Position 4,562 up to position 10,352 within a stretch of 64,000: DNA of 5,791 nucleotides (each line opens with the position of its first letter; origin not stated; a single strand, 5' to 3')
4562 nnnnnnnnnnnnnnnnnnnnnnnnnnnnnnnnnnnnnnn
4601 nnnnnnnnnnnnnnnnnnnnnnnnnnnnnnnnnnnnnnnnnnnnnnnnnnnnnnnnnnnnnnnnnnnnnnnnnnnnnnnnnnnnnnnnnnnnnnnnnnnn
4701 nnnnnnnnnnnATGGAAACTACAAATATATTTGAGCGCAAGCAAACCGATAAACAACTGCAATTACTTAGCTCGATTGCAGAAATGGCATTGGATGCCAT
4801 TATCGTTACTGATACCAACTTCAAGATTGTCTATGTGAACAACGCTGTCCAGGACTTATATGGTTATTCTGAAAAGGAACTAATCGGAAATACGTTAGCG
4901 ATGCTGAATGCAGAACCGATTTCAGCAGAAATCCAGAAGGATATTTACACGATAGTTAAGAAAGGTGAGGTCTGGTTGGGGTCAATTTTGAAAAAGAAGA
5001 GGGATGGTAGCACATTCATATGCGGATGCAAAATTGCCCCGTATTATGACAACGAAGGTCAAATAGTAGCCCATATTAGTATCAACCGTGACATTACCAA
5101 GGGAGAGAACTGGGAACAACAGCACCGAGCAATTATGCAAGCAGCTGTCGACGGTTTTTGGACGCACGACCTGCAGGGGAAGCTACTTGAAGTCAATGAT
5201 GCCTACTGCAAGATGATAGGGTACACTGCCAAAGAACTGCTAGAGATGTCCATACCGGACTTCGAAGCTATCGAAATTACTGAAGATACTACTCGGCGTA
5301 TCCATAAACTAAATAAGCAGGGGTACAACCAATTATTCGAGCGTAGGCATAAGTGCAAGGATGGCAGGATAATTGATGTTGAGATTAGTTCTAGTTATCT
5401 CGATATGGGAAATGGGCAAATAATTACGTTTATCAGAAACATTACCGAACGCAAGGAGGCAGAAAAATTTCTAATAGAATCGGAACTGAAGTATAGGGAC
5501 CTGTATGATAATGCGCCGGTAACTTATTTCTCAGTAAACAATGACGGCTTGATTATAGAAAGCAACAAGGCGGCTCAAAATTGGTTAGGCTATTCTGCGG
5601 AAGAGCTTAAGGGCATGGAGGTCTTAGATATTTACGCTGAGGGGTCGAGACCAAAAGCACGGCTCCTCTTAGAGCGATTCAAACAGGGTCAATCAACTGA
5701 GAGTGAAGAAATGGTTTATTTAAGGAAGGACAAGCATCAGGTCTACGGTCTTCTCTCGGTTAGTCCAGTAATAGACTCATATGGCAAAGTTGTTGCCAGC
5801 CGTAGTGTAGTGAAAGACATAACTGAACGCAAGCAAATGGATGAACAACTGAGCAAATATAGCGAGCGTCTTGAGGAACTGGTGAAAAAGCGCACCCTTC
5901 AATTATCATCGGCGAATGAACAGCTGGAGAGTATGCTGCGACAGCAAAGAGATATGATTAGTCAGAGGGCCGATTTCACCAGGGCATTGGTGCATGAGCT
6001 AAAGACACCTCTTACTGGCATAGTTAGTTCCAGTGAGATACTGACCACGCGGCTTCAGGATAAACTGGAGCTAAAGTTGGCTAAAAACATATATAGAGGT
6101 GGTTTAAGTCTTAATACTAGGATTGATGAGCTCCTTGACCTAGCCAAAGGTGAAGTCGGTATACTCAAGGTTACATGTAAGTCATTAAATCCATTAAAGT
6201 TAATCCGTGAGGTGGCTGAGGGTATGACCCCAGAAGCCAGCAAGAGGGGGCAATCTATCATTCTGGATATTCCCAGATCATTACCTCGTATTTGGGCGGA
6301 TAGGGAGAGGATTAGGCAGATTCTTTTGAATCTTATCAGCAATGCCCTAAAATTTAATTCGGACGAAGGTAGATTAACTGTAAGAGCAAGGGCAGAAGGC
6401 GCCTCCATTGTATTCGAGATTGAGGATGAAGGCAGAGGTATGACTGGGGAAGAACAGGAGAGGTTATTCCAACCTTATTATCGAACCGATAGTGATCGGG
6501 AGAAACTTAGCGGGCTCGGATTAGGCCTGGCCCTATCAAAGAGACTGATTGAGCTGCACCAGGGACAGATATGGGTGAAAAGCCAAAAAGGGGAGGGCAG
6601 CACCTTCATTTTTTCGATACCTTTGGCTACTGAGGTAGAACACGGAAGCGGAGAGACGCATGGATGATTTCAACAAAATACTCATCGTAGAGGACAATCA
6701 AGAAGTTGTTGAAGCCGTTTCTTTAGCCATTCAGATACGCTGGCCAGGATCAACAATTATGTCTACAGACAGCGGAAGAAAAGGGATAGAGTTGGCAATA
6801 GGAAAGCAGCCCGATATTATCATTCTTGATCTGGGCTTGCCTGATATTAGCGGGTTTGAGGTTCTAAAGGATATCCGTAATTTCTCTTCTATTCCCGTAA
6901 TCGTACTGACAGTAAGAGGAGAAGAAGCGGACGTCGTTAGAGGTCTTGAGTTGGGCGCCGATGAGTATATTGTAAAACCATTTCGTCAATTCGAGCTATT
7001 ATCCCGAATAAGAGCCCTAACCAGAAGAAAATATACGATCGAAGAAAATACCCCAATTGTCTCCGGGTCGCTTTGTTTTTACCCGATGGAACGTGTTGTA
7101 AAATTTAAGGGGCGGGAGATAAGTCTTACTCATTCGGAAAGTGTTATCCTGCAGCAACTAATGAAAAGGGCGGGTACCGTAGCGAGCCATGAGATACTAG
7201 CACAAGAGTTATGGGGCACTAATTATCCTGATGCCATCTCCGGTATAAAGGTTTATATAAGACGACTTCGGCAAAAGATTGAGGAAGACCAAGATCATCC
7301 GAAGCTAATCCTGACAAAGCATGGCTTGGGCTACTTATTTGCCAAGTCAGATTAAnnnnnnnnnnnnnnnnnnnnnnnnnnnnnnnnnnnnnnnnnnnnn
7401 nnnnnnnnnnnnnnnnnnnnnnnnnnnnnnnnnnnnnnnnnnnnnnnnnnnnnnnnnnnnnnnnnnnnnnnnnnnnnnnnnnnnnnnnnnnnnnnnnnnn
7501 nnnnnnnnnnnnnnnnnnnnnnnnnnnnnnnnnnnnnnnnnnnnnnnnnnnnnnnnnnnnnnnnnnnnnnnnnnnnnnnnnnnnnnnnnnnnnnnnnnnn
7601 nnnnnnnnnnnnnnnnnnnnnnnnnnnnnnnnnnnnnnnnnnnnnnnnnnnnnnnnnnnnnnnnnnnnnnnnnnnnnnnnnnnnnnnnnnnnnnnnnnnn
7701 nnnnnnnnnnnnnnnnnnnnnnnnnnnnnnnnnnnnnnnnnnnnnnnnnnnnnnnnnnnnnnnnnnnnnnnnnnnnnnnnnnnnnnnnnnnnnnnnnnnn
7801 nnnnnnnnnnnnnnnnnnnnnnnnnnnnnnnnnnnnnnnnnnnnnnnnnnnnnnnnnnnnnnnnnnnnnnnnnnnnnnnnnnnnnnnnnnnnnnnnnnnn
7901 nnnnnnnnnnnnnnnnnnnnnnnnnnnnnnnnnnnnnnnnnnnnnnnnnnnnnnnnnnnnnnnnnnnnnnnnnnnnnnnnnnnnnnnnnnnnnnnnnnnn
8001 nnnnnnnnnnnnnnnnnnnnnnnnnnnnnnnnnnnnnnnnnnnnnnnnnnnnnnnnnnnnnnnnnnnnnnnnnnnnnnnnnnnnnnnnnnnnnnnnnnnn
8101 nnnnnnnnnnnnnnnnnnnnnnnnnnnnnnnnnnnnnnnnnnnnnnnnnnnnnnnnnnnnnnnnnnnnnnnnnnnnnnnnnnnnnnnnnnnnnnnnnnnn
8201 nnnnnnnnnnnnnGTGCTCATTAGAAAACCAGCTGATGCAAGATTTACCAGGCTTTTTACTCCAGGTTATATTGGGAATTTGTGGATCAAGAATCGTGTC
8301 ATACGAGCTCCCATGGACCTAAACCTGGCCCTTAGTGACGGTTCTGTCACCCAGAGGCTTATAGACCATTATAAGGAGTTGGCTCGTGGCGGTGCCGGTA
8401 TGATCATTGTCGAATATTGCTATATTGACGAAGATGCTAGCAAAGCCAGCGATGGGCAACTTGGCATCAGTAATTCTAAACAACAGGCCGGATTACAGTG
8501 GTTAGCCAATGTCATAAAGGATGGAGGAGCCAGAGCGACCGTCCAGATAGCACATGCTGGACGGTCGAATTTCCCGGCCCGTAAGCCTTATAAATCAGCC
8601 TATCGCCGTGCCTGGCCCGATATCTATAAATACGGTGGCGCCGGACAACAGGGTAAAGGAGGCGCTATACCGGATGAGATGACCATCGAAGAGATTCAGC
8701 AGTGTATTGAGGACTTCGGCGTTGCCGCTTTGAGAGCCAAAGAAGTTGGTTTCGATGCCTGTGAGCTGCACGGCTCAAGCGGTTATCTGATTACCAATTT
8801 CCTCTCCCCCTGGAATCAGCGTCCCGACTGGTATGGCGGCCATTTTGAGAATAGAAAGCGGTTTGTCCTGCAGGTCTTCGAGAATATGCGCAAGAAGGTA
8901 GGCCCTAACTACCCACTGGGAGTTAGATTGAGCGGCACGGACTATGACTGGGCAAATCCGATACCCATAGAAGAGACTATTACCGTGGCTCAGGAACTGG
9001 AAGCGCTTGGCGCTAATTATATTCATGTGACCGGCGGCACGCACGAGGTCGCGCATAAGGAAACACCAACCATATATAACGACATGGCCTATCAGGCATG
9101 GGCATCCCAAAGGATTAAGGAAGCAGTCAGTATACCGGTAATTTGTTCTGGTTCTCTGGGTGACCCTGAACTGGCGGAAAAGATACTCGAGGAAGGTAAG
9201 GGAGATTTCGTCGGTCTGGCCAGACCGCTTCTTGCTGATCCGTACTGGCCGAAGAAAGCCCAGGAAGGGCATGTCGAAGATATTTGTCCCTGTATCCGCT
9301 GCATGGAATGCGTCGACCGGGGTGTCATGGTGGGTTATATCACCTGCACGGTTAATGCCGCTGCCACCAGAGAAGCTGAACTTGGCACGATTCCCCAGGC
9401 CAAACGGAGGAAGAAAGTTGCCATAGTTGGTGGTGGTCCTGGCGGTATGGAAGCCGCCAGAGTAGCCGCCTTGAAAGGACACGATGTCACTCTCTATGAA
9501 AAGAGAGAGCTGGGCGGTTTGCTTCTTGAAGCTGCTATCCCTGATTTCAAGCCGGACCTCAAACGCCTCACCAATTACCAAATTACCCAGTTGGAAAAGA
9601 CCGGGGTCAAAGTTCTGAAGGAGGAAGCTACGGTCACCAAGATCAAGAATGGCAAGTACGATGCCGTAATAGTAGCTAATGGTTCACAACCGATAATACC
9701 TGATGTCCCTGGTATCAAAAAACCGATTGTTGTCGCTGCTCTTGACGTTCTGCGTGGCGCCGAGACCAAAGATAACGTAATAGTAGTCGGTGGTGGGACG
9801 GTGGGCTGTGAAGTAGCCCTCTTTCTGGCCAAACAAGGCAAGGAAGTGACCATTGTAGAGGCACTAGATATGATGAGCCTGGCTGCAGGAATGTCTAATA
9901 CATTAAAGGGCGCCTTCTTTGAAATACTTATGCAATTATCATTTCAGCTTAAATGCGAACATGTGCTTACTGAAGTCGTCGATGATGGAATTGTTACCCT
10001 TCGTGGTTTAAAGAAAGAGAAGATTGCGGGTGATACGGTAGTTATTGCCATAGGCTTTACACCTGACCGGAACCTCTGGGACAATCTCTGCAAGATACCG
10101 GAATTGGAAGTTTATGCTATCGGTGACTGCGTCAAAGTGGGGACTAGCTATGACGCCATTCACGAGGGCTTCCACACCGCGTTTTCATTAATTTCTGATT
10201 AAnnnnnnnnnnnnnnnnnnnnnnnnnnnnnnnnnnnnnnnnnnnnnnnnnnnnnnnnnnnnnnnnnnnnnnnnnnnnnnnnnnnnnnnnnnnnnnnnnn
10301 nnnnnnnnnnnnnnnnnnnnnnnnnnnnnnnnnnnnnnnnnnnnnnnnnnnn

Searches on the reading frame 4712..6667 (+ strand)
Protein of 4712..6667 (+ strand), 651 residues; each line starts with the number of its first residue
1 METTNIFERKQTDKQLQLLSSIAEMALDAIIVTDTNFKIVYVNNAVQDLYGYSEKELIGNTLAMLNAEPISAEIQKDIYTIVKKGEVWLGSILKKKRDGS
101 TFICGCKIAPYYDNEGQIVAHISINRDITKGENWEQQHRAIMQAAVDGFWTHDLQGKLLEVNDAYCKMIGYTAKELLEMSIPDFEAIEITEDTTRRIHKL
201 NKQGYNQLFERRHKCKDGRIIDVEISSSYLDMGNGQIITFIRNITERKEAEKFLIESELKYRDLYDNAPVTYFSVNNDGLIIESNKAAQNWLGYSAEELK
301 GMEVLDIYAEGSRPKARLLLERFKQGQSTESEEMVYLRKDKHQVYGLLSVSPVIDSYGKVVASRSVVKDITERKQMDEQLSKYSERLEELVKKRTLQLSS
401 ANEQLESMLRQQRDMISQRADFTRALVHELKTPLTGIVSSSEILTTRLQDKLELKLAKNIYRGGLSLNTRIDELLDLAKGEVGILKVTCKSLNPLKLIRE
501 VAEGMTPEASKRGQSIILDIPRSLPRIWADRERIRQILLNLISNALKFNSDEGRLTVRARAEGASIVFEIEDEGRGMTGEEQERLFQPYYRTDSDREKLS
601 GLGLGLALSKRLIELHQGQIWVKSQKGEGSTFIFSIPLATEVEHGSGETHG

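Call 7: search_protein_families(library=ncbifam, proteins=[window:4712-6667:+], max_evalue=0.001)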
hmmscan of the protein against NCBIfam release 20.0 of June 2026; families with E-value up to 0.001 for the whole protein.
window:4712-6667:+ (651 aa): 92 families (the best 25 are shown)
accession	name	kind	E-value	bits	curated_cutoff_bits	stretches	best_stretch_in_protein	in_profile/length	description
TIGR00229.1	sensory_box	domain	1.7e-70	235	22.9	3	256-380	2-126/126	PAS domain S-box protein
NF047874.1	MASE3_PAS_HK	subfamily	2.8e-68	231.3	560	3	246-643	252-629/655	MASE3 domain-containing sensor histidine kinase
NF008468.0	PRK11360.1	equivalog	1.1e-60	205.7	646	4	417-641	394-611/616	two-component system sensor histidine kinase AtoS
NF008302.0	PRK11091.1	equivalog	1.7e-59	201.8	838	3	417-641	281-508/779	aerobic respiration two-component sensor histidine kinase ArcB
TIGR02956.1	TMAO_torS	equivalog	5.4e-57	193.6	676.5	1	371-640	409-684/967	TMAO reductase system sensor histidine kinase/response regulator TorS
NF046044.1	PnpS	equivalog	1e-56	192.6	400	1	413-637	164-390/390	two-component system histidine kinase PnpS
NF045595.1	HK_scytonemin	equivalog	7.6e-52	176.6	865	2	400-638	396-635/637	scytonemin biosynthesis sensor histidine kinase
NF033092.0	HK_WalK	equivalog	1e-51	176.2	725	2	412-638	365-594/594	cell wall metabolism sensor histidine kinase WalK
NF006800.0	PRK09303.1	equivalog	1.3e-48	165.9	342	1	375-640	108-379/383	histidine kinase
TIGR02966.1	phoR_proteo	equivalog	1.3e-45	155.8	334.2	1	413-635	108-332/333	phosphate regulon sensor histidine kinase PhoR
NF052573.1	HisKinEspAMyxo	equivalog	1.6e-43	148.8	1400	2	237-639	236-612/755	serine histidine kinase EspA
NF011874.0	PRK15347.1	equivalog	2.4e-41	141.7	852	1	382-640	368-616/921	two component system sensor kinase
NF052574.1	HisKinEspCMyxo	equivalog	8.6e-41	139.9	1200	2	523-641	520-640/785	serine histidine kinase EspC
NF041880.1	EPS_EpsF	equivalog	8.2e-39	133.4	900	1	425-634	280-489/492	response regulator EpsF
TIGR02938.1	nifL_nitrog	equivalog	5.5e-38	130.7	242.45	3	24-166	11-160/494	nitrogen fixation negative regulator NifL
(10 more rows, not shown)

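Call 8: search_protein_families(library=pfam, proteins=[window:4712-6667:+], max_evalue=0.001)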
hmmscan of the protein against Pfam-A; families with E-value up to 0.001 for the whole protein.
window:4712-6667:+ (651 aa): 10 families
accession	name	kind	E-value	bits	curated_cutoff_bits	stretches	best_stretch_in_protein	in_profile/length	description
PF13426.13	PAS_9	-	9.2e-48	161.2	27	3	28-130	2-103/103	PAS domain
PF00989.32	PAS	-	7.7e-40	135.9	22.6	3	19-124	3-109/113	PAS fold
PF02518.31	HATPase_c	-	9.7e-31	106.9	26.4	1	530-639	2-110/111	Histidine kinase-, DNA gyrase B-, and HSP90-like ATPase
PF08448.16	PAS_4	-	1.8e-30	105.8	23.1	2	28-129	6-106/110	PAS fold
PF13188.13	PAS_8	-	3.2e-23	81.2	21.8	3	18-68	2-53/65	PAS domain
PF08447.18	PAS_3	-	1.4e-19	70.6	25.6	3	39-124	1-88/89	PAS fold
PF00512.31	HisKA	-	5.5e-11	42.8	26.9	1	419-481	2-64/66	His Kinase A (phospho-acceptor) domain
PF12860.13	PAS_7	-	1e-06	29.3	27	0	148-251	7-114/115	PAS fold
PF24820.1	Diguanyl_cycl_sensor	-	1.3e-06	28.7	28.1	0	212-243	78-109/109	Diguanylate cyclase-like sensor domain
PF13581.12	HATPase_c_2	-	0.00059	20.3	27.4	0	537-614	35-110/127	Histidine kinase-like ATPase domain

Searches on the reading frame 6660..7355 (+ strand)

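Call 45: search_protein_families(library=pfam, proteins=[window:6660-7355:+], max_evalue=0.0001)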
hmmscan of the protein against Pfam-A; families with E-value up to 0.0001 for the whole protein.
window:6660-7355:+ (231 aa): 2 families
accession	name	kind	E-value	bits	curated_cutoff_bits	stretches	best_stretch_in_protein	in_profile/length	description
PF00072.30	Response_reg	-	6.1e-26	91.2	30.2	1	7-118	1-111/111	Response regulator receiver domain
PF00486.34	Trans_reg_C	-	4.2e-20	72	26.2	1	151-227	1-77/77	Transcriptional regulatory protein, C terminal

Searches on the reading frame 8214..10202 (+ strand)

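Call 7: search_protein_families(library=ncbifam, proteins=[window:8214-10202:+], max_evalue=0.001)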
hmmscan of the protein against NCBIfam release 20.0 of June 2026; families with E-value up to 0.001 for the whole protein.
window:8214-10202:+ (662 aa): 126 families (the best 25 are shown)
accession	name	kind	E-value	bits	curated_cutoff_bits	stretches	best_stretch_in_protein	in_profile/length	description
NF045599.1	bili_reduct_long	exception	1.7e-119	399.9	750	1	15-658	2-640/641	bilirubin reductase, long form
NF041087.1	bile_acid_BaiCD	equivalog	4.1e-118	395.2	825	1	11-657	1-640/642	bile acid Fe-S flavoenzyme BaiCD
TIGR03997.1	mycofact_OYE_2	equivalog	5.6e-118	395.1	793.15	1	13-657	1-643/645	mycofactocin system FadH/OYE family oxidoreductase 2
NF010047.0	PRK13523.1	equivalog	2.5e-58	197.7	431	1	12-352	3-323/339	NADPH dehydrogenase NamA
NF006101.0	PRK08255.1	equivalog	3.1e-57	194.2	1078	1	10-348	395-729/768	bifunctional salicylyl-CoA 5-hydroxylase/oxidoreductase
NF045592.1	bili_reduct_N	equivalog_domain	1.6e-53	182.2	425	1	14-381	2-363/363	bilirubin reductase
TIGR03996.1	mycofact_OYE_1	hypoth_equivalog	5.1e-53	180.5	627.9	1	25-654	13-631/633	mycofactocin system FadH/OYE family oxidoreductase 1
NF007899.0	PRK10605.1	subfamily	5.1e-33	114.8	403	1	12-345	4-333/365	N-ethylmaleimide reductase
TIGR01350.1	lipoamide_DH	equivalog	1.2e-23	83.6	408.8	2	460-619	107-271/461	dihydrolipoyl dehydrogenase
NF009410.0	PRK12771.1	subfamily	1.4e-22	80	516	1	380-569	119-318/566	NAD(P)-binding protein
NF003437.0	PRK04965.1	equivalog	5e-17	62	392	1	454-622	70-244/378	NADH:flavorubredoxin reductase NorW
TIGR01316.1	gltA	equivalog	9.9e-17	60.9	471.75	1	355-513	88-251/449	NADPH-dependent glutamate synthase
NF009454.0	PRK12814.1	equivalog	1.2e-16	60.3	916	1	355-540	144-344/657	putative NADPH-dependent glutamate synthase small subunit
NF007123.0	PRK09564.1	equivalog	1.5e-16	60.2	458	1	453-624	75-253/444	CoA-disulfide reductase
TIGR03315.1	Se_ygfK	equivalog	3.8e-16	57.7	835.3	1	394-492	531-632/1012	putative selenate reductase subunit YgfK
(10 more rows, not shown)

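Call 8: search_protein_families(library=pfam, proteins=[window:8214-10202:+], max_evalue=0.001)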
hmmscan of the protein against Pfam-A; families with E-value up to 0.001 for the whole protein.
window:8214-10202:+ (662 aa): 18 families
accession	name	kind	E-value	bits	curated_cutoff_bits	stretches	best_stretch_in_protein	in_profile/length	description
PF00724.26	Oxidored_FMN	-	1.3e-62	212.5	27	1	14-353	2-339/342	NADH:flavin oxidoreductase / NADH oxidase family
PF07992.20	Pyr_redox_2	-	4e-35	122.1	26.1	1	400-646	1-285/291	Pyridine nucleotide-disulphide oxidoreductase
PF13738.12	Pyr_redox_3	-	1.2e-15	58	30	1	469-624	111-276/305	Pyridine nucleotide-disulphide oxidoreductase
PF00070.33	Pyr_redox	-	1e-13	52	22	1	521-592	1-72/82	Pyridine nucleotide-disulphide oxidoreductase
PF13450.12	NAD_binding_8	-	7e-12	45.9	21.9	1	404-439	1-37/68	NAD(P)-binding Rossmann-like domain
PF01266.30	DAO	-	7.6e-12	45.9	27.9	1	522-551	2-31/353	FAD dependent oxidoreductase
PF12831.13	FAD_oxidored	-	3e-10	40.4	27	1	402-443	2-44/416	FAD dependent oxidoreductase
PF01494.25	FAD_binding_3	-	8e-09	35.6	22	1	521-572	3-53/349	FAD binding domain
PF01134.28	GIDA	-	1.1e-08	35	22.1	0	521-551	1-32/391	Glucose inhibited division protein A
PF00890.30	FAD_binding_2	-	2.3e-07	30.8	20.4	1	522-561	2-41/414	FAD binding domain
PF02737.24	3HCDH_N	-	1.8e-06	28.5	22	0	521-550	1-30/180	3-hydroxyacyl-CoA dehydrogenase, NAD binding domain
PF03486.20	HI0933_like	-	3e-05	24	50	0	401-432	2-33/244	HI0933-like protein Rossmann domain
PF01262.27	AlaDh_PNT_C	-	3.8e-05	23.6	23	0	390-431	20-60/214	Alanine dehydrogenase/PNT, C-terminal domain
PF13434.12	Lys_Orn_oxgnase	-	3.8e-05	23.4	21.3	0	479-547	145-216/339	L-lysine 6-monooxygenase/L-ornithine 5-monooxygenase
PF04481.18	DUF561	-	7.4e-05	22.5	21.6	1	251-316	130-196/243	Protein of unknown function (DUF561)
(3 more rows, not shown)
